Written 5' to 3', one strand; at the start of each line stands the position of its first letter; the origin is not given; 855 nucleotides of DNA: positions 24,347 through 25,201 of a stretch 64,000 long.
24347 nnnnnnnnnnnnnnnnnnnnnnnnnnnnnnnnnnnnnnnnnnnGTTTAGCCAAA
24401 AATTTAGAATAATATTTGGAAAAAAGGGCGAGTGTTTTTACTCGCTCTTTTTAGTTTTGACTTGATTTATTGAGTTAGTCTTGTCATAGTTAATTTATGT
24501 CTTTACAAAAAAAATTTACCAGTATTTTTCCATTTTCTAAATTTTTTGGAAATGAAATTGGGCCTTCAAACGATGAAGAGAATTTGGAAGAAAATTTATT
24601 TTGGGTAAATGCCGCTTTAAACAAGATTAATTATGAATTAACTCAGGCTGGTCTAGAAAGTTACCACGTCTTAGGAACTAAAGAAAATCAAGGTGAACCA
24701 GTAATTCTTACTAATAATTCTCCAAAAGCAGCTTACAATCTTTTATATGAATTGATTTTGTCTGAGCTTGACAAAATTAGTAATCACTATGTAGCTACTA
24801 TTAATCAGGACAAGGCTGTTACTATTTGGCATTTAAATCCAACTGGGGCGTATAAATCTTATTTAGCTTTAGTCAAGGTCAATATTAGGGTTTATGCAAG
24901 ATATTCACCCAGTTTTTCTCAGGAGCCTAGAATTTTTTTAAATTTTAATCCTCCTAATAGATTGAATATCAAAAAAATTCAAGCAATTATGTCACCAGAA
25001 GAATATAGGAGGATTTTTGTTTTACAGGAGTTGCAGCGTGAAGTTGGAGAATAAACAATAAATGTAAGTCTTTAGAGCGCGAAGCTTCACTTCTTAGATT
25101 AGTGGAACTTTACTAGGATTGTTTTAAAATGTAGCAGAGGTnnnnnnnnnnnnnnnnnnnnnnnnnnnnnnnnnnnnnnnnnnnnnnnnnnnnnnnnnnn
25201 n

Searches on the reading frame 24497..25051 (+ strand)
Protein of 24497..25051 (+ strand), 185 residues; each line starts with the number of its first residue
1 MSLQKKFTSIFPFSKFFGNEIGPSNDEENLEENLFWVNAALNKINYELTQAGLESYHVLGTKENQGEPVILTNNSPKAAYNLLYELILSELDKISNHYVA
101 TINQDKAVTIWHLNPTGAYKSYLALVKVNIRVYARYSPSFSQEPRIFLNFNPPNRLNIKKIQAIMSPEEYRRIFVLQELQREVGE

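Call 24: search_protein_families(library=pfam, proteins=[window:24497-25051:+], max_evalue=0.1)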
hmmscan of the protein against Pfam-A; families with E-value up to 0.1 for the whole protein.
window:24497-25051:+ (185 aa): 1 family
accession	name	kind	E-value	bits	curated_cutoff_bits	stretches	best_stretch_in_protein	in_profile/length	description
PF16796.11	Microtub_bd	-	0.026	14.9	27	0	127-175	19-67/155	Microtubule binding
